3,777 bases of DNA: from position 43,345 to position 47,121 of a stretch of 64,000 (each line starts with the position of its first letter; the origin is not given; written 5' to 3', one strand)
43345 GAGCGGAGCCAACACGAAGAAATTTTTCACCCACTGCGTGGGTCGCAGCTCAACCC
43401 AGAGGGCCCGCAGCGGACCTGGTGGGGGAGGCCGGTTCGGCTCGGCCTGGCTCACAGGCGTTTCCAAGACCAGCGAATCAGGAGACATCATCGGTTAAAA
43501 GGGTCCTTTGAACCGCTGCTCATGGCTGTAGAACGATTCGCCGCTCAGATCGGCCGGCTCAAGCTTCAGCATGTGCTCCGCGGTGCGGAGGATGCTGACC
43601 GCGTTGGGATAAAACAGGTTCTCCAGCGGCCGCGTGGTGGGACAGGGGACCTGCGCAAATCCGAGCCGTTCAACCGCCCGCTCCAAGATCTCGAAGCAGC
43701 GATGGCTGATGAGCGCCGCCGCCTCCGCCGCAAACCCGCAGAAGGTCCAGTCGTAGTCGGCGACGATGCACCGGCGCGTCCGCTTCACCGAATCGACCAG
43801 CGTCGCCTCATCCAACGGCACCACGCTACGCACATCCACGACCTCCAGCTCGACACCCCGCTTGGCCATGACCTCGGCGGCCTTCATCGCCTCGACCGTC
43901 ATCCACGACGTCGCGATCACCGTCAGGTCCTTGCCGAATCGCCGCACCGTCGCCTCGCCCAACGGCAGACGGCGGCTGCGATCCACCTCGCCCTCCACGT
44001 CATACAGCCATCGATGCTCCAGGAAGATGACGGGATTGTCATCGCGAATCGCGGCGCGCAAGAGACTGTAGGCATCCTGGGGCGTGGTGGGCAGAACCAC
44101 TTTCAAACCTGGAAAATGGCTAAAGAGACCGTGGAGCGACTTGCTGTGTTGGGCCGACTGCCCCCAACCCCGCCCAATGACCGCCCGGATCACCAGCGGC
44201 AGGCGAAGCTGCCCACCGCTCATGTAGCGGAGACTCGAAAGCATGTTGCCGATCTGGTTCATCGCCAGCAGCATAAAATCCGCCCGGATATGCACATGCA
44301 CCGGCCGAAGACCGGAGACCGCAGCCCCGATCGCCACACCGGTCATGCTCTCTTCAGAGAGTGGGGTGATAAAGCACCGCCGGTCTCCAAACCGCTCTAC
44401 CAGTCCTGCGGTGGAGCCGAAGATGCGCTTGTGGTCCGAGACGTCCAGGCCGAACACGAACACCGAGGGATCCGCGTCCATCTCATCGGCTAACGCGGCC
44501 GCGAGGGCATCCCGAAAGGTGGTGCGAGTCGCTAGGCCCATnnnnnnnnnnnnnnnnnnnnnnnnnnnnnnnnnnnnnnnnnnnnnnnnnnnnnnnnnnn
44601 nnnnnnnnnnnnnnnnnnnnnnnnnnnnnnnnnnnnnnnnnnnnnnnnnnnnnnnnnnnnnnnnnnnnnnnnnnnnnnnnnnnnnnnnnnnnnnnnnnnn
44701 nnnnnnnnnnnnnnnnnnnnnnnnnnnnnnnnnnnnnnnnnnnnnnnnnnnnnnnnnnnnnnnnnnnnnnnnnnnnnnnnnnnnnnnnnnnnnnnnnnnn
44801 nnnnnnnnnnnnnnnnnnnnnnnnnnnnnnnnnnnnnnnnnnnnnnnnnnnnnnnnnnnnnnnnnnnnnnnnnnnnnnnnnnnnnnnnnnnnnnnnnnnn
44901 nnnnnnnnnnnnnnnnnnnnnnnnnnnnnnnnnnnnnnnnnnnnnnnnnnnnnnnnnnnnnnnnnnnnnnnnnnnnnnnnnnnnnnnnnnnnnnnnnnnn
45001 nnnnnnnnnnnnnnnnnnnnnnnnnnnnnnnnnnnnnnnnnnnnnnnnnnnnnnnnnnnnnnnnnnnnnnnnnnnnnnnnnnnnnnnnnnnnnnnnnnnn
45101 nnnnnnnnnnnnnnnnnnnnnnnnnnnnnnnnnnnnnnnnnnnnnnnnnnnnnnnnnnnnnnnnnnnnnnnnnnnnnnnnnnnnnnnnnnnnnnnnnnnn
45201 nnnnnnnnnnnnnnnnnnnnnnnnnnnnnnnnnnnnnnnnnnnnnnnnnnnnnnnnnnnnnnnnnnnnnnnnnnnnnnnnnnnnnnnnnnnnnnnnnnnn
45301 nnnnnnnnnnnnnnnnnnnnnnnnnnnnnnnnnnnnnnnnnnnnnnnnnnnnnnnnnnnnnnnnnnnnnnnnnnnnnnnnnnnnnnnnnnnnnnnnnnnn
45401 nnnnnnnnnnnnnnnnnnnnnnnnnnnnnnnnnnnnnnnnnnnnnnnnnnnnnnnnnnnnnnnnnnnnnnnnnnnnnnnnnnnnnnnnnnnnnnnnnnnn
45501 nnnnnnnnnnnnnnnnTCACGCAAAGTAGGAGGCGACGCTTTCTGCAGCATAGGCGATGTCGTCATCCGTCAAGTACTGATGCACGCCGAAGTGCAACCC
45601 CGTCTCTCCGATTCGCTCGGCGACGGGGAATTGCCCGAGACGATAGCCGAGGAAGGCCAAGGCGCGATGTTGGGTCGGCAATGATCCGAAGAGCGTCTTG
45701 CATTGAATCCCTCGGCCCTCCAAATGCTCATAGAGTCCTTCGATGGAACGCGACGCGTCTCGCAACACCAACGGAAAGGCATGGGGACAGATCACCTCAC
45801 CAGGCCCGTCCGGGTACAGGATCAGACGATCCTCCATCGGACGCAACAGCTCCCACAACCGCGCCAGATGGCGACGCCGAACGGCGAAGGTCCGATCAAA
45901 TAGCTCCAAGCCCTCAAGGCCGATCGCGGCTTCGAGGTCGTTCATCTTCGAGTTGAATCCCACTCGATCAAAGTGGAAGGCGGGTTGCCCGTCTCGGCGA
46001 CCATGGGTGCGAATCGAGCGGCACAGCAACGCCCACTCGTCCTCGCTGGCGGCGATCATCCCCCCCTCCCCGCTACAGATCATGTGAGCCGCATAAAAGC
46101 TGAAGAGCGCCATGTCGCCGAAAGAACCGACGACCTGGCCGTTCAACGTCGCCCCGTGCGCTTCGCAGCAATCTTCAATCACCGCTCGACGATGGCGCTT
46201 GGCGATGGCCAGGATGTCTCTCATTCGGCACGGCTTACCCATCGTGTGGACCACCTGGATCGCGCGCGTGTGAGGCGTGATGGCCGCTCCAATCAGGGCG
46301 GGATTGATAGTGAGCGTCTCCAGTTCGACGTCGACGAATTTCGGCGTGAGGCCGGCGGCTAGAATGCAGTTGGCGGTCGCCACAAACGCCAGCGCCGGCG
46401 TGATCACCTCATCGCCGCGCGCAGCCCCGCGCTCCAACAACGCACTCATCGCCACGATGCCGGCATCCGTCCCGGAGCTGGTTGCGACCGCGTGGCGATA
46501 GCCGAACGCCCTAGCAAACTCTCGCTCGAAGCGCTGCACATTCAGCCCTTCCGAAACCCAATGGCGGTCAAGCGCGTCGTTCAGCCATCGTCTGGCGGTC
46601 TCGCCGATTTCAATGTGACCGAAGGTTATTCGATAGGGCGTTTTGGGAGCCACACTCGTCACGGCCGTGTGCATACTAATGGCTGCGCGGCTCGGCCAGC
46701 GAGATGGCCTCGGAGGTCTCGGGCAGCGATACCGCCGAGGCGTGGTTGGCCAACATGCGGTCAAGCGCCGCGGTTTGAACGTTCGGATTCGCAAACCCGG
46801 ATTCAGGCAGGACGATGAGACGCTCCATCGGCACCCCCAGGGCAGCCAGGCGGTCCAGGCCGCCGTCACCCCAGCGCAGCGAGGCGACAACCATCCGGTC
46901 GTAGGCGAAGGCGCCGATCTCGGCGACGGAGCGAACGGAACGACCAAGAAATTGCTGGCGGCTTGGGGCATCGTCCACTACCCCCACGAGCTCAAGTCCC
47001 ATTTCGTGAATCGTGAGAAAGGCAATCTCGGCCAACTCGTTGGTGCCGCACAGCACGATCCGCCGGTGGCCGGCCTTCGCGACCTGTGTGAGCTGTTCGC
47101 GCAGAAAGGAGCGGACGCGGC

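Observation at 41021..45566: ThDP-dependent E1 alpha/beta pair together with two cobalamin radical SAM enzymes: branched-chain or C-alkylated sugar chemistry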

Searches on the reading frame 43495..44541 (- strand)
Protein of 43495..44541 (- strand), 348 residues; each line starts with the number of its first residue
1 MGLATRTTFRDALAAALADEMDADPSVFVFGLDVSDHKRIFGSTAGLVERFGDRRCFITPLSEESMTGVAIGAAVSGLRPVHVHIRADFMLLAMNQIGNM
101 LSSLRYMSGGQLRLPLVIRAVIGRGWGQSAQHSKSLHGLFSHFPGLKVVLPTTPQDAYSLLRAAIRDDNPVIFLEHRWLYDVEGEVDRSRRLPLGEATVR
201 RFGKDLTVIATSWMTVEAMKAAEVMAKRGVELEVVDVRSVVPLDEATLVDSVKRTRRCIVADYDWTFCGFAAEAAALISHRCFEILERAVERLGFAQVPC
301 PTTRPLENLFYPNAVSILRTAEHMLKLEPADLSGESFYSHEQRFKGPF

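Call 3: search_protein_families(library=pfam, proteins=[window:43495-44541:-])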
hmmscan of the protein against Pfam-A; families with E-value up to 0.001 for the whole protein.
window:43495-44541:- (348 aa): 2 families
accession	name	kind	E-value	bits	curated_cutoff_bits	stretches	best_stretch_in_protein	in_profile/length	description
PF02779.29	Transket_pyr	-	1e-30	107.1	27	1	8-180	4-172/174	Transketolase, pyrimidine binding domain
PF02780.25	Transketolase_C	-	7.1e-29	100.7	25.9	1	195-317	1-124/124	Transketolase, C-terminal domain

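Call 5: search_protein_families(library=ncbifam, proteins=[window:43495-44541:-], max_evalue=0.01)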
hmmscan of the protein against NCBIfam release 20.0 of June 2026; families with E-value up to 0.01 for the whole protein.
window:43495-44541:- (348 aa): 7 families
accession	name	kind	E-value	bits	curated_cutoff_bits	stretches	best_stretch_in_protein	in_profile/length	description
NF006667.0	PRK09212.1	subfamily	3.4e-88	295.7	321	1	7-325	4-323/327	pyruvate dehydrogenase complex E1 component subunit beta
NF008854.0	PRK11892.1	equivalog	3.4e-83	279.9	454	1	5-323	140-460/464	pyruvate dehydrogenase complex E1 component subunit beta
NF004559.0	PRK05899.2-5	equivalog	2.5e-19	69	488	1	6-299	317-597/627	transketolase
TIGR00204.1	dxs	equivalog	4.7e-10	38.6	465.95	1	56-281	354-572/616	1-deoxy-D-xylulose-5-phosphate synthase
NF004556.0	PRK05899.2-2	equivalog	5.4e-08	31.6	575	1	142-280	452-595/639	transketolase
NF008968.0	PRK12315.1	subfamily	2.4e-06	26.1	510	1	59-262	326-520/582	1-deoxy-D-xylulose-5-phosphate synthase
NF003933.0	PRK05444.2-2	equivalog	0.00058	18.5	395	1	46-284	328-563/606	1-deoxy-D-xylulose-5-phosphate synthase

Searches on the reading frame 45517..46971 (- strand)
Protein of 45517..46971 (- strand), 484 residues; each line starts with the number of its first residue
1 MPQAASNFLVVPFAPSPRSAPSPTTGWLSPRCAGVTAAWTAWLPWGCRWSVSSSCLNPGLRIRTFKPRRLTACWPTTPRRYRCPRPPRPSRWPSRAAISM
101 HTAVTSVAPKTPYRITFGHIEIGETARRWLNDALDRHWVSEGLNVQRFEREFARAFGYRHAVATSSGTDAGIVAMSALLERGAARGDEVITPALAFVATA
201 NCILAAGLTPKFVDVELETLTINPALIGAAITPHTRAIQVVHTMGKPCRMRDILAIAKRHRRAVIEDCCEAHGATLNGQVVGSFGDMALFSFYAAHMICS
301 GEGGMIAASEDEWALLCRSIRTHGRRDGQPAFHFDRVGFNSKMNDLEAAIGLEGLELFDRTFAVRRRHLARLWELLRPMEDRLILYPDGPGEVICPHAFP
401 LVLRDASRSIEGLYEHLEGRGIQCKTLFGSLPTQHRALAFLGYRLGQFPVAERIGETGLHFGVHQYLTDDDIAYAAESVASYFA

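Call 3: search_protein_families(library=pfam, proteins=[window:45517-46971:-])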
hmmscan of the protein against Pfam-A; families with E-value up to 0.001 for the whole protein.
window:45517-46971:- (484 aa): 2 families
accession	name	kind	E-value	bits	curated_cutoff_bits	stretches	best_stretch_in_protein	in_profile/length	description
PF01041.23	DegT_DnrJ_EryC1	-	9.3e-91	305.1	19.8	1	123-479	4-359/360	DegT/DnrJ/EryC1/StrS aminotransferase family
PF01212.27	Beta_elim_lyase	-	0.00028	20.7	27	1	144-269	33-170/288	Beta-eliminating lyase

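Call 5: search_protein_families(library=ncbifam, proteins=[window:45517-46971:-], max_evalue=0.01)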
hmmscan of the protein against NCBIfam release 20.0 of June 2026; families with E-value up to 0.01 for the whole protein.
window:45517-46971:- (484 aa): 17 families
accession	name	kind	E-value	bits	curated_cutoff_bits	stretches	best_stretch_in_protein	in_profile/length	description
NF011936.0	PRK15407.1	equivalog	1.3e-65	221.8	423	2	130-325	53-252/440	lipopolysaccharide biosynthesis protein RfbH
TIGR03588.1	PseC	equivalog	5e-57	193.5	423.5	1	115-481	2-378/380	UDP-4-amino-4,6-dideoxy-N-acetyl-beta-L-altrosamine transaminase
TIGR04181.1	NHT_00031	hypoth_equivalog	3.8e-56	190.5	420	1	122-432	8-330/359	LegC family aminotransferase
NF008658.2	PRK11658.1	equivalog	1.8e-45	155.2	631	1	117-371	7-265/379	UDP-4-amino-4-deoxy-L-arabinose aminotransferase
NF008687.0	PRK11706.1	equivalog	1.4e-43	149.1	375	1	115-483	2-374/375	dTDP-4-amino-4,6-dideoxygalactose transaminase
TIGR04427.1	PLP_DesI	equivalog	2.2e-43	148.9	650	1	129-380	37-281/390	dTDP-4-dehydro-6-deoxyglucose aminotransferase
TIGR02379.1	ECA_wecE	subfamily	3e-35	121.7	434.85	1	140-326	28-212/376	dTDP-4-amino-4,6-dideoxy-D-glucose transaminase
NF004770.0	PRK06108.1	subfamily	0.00016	20.7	422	1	148-247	86-182/396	pyridoxal phosphate-dependent aminotransferase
NF005816.0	PRK07682.1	equivalog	0.00032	19.5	620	1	163-242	95-171/390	aminotransferase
NF041364.1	GntC_guanitoxin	equivalog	0.00069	18.6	415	1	164-242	65-142/356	guanitoxin biosynthesis PLP-dependent (S)-gamma-hydroxy-L-arginine cyclodehydratase GntC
NF005732.0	PRK07550.1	equivalog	0.0007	18.8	366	1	157-242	92-174/389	aminotransferase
NF005817.0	PRK07683.1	equivalog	0.00072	18.3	575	1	162-241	93-168/387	aminotransferase A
NF006488.0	PRK08912.1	equivalog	0.00093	18.2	498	1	161-244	90-169/387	aminotransferase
NF005305.0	PRK06836.1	equivalog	0.0024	17.2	376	1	150-240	90-176/396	pyridoxal phosphate-dependent aminotransferase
NF006096.0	PRK08248.1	equivalog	0.0025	16.5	726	1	148-259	69-174/431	homocysteine synthase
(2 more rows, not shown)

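Call 32: search_solved_structures(query=window:45517-46971:-, show_alignments=3)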
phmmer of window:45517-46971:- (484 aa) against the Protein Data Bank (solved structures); distinct sequences matched with E-value up to 0.001: 56.
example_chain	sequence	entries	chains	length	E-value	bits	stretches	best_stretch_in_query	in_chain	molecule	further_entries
3bn1_A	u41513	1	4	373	4.1e-53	184.3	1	125-473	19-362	Perosamine synthetase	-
3dr7_A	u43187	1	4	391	4.8e-53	184.1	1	124-473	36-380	Putative perosamine synthetase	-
3dr4_A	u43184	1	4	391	6.8e-53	183.6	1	124-473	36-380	Putative perosamine synthetase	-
7b0m_AAA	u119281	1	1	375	3e-49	171.5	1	121-480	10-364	Sugar aminotransferase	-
7b0d_A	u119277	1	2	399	3.4e-49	171.3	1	121-478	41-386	Glutamine--scyllo-inositol transaminase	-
3bcx_A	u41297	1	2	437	1.1e-43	153.2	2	132-325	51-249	CDP-6-deoxy-L-threo-D-glycero-4-hexulose-3-dehydrase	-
3bb8_A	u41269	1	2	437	1.9e-42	149.1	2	132-325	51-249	CDP-4-keto-6-deoxy-D-glucose-3-dehydrase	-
3frk_A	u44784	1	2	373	9.5e-42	146.8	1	130-479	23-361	QdtB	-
3uwc_A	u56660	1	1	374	1.6e-41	146.1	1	140-483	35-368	Nucleotide-sugar aminotransferase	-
7l7x_AAA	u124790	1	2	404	1.5e-39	139.5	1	116-484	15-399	DegT/DnrJ/EryC1/StrS aminotransferase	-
2gms_A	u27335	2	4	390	1.4e-38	136.3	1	130-477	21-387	Putative pyridoxamine 5-phosphate-dependent dehydrase, Wbdk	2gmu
9wvy_A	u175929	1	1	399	1.9e-38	135.9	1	133-392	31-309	Putative NDP-4-keto-6-deoxyglucose-3-dehydratase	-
7n63_A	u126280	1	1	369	7.9e-38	133.9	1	131-478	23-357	Putative aminotransferase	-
3b8x_A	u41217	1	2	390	8.6e-38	133.7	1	130-477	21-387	Pyridoxamine 5-phosphate-dependent dehydrase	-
2r0t_A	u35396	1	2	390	1e-37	133.5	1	130-477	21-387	Pyridoxamine 5-phosphate-dependent dehydrase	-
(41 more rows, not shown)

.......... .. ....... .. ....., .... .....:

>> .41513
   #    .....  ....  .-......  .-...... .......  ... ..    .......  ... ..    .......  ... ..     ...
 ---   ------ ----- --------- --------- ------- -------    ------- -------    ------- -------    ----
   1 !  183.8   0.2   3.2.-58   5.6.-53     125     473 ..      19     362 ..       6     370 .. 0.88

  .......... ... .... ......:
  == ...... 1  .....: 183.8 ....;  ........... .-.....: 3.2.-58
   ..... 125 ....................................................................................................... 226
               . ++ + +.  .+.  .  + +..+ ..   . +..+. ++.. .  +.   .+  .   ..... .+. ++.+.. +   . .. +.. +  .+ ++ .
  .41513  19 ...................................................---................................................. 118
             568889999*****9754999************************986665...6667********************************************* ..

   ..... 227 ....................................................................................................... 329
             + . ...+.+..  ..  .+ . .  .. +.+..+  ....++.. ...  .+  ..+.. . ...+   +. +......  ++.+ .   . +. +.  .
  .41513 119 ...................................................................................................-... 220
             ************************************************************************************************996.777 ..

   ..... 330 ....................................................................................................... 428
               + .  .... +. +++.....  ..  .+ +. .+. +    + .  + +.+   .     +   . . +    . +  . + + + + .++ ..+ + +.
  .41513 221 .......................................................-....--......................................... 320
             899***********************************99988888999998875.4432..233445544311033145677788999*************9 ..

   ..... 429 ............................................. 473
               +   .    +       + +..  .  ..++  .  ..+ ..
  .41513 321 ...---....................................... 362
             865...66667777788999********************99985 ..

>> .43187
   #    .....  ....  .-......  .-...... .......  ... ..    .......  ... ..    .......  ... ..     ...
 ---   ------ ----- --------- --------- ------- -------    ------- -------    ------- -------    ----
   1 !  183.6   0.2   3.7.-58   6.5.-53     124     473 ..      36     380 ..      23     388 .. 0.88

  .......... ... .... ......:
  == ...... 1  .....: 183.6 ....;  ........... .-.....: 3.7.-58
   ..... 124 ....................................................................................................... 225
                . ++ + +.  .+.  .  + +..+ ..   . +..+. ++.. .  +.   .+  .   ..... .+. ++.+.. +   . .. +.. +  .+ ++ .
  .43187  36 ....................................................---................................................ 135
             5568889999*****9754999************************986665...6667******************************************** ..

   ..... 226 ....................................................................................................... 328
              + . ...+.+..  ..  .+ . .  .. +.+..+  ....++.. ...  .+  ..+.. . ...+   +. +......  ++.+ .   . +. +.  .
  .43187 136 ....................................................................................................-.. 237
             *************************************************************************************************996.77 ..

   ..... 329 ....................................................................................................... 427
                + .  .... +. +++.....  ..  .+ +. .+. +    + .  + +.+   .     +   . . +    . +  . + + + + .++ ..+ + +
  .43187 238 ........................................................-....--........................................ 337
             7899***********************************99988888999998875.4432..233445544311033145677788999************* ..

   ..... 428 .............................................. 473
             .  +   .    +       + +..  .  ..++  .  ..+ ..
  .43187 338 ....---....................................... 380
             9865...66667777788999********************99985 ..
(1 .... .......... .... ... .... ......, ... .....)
